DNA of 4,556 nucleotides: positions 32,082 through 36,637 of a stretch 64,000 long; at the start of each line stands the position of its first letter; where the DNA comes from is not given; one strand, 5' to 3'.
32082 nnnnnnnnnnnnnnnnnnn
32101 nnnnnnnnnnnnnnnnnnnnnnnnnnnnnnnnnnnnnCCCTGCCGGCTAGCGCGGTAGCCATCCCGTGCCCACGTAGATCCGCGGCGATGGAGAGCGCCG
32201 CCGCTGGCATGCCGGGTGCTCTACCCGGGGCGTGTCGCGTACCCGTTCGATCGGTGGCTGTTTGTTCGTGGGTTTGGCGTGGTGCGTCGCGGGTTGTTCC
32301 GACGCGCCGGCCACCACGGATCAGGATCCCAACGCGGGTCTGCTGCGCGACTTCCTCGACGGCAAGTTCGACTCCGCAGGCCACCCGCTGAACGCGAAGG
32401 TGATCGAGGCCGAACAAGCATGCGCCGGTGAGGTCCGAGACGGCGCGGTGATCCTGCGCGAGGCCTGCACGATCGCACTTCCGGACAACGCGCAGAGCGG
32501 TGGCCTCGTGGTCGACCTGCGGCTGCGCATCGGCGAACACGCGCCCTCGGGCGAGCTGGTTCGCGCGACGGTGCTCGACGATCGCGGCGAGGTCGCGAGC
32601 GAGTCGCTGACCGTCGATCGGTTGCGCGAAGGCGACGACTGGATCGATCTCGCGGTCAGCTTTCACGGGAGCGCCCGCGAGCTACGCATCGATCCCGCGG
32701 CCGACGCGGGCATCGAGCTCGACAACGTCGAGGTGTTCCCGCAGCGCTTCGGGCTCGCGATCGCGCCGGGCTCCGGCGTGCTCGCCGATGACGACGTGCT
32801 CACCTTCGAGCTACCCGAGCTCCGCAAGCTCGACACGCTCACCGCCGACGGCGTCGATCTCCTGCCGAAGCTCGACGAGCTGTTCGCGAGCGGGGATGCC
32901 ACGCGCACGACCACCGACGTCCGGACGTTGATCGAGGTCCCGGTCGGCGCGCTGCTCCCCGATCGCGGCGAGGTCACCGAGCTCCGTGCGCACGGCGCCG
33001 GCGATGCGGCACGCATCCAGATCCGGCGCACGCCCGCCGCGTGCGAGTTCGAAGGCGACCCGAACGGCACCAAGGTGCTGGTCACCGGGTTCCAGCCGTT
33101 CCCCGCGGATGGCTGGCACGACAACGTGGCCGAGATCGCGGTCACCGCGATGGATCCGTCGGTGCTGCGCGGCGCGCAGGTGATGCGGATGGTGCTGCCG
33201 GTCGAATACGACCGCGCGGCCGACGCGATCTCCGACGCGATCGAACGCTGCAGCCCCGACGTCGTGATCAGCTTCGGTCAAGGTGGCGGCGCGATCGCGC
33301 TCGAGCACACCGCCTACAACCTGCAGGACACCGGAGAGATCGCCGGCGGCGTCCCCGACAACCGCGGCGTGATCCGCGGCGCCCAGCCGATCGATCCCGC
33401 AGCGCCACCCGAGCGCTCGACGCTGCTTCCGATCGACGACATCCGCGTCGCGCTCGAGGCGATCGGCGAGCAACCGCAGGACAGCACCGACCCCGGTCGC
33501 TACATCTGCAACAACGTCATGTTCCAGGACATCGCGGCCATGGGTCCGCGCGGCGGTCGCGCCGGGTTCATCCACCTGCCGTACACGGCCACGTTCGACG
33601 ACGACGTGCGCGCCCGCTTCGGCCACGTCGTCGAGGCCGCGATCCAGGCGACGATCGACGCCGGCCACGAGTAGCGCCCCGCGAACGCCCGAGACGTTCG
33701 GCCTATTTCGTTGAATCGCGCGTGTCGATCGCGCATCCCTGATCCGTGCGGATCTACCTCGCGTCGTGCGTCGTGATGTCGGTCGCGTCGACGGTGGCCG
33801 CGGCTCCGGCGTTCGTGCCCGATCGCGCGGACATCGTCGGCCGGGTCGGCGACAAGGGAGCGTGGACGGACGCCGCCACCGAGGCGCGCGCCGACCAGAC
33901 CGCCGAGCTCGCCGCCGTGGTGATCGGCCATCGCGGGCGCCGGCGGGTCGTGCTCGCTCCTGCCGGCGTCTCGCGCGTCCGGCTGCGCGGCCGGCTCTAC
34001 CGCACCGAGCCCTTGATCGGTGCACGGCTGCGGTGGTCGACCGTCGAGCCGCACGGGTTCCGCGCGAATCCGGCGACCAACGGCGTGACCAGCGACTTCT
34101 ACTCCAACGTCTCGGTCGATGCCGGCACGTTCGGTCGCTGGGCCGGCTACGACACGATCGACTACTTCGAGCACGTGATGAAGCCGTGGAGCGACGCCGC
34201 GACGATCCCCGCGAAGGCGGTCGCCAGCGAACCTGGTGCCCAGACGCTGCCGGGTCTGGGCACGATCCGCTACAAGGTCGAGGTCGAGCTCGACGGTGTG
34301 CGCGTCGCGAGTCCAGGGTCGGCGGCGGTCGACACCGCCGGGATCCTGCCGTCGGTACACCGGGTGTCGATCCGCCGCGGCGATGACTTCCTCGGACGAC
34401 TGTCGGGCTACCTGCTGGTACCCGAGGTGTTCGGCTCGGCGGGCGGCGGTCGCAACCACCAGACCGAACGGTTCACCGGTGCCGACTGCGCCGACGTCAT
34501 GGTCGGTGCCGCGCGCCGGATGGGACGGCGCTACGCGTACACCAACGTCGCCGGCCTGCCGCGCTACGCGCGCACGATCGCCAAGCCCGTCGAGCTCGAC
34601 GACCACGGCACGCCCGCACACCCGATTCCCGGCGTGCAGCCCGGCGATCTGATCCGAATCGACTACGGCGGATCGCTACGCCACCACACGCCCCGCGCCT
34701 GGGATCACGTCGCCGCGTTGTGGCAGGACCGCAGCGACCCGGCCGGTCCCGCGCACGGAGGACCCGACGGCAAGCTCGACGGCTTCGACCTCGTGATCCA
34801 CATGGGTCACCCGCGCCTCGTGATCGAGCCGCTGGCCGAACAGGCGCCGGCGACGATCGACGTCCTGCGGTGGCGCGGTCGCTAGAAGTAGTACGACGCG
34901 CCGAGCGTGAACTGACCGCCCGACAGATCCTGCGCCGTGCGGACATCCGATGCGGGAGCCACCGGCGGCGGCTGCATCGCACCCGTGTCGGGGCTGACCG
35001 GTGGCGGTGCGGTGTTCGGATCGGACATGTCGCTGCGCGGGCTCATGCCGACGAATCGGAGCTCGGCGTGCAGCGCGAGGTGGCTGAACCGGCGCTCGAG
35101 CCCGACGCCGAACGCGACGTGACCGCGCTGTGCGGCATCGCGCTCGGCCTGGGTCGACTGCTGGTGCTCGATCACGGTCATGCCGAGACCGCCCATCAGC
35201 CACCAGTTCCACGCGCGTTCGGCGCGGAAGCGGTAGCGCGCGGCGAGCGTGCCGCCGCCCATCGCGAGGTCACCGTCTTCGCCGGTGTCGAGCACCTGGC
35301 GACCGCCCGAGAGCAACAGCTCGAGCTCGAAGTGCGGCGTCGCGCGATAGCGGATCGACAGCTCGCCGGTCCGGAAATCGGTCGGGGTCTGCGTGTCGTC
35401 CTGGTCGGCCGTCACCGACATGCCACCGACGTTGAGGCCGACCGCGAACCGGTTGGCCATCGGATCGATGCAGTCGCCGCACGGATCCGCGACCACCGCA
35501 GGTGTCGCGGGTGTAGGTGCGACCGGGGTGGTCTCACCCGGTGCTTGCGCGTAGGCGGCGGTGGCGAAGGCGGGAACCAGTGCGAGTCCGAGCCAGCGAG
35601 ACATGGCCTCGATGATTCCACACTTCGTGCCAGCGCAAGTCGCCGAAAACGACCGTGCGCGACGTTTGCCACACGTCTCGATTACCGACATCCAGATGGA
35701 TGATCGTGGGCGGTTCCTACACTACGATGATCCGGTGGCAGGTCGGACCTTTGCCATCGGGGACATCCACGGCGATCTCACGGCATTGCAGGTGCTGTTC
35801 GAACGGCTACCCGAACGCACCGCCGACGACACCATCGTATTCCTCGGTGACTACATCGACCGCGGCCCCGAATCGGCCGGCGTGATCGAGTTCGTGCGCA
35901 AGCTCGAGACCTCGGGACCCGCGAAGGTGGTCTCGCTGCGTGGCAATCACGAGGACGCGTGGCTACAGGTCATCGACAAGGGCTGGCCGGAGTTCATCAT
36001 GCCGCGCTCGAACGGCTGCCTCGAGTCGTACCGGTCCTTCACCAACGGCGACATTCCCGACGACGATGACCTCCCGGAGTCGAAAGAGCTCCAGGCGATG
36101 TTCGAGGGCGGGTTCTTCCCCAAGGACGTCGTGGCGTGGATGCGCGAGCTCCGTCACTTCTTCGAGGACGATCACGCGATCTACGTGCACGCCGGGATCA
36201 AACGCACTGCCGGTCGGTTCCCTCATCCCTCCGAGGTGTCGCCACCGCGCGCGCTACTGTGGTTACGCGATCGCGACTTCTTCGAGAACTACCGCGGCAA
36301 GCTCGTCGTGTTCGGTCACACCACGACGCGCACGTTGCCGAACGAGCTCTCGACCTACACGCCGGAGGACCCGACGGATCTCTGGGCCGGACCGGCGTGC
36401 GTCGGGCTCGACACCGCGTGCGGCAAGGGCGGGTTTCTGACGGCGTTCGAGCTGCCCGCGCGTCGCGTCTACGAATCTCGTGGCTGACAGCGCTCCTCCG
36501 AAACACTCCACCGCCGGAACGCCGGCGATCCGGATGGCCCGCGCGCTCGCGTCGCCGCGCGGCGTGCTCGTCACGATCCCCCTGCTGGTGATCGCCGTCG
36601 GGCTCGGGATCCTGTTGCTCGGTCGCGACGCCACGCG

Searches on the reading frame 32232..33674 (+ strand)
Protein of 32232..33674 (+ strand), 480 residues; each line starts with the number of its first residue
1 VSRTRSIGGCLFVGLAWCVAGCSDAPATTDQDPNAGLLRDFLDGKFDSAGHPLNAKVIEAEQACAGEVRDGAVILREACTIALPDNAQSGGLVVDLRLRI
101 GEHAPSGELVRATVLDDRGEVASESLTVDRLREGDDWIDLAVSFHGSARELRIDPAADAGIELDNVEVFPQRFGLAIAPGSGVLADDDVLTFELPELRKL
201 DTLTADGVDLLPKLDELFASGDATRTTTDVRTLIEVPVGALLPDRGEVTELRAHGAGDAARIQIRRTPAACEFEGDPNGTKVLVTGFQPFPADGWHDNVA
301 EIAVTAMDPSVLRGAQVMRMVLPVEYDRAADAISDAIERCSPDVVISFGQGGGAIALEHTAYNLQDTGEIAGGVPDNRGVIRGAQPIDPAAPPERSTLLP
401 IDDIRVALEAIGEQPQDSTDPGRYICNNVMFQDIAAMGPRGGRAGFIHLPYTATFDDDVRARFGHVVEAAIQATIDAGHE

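Call 49: search_protein_families(library=pfam, proteins=[window:32232-33674:+], max_evalue=0.00001)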
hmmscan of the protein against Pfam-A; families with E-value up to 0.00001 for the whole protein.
window:32232-33674:+ (480 aa): 1 family
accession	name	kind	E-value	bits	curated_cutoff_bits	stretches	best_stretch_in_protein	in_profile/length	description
PF01470.22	Peptidase_C15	-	1e-25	91.4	22.7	1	281-452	2-170/204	Pyroglutamyl peptidase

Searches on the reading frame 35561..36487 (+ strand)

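Call 53: search_protein_families(library=pfam, proteins=[window:35561-36487:+], max_evalue=0.00001)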
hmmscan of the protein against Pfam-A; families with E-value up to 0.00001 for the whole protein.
window:35561-36487:+ (308 aa): 1 family
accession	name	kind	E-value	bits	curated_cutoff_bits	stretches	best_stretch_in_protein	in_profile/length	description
PF00149.33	Metallophos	-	5.6e-18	66.5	21.5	1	62-254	2-188/191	Calcineurin-like phosphoesterase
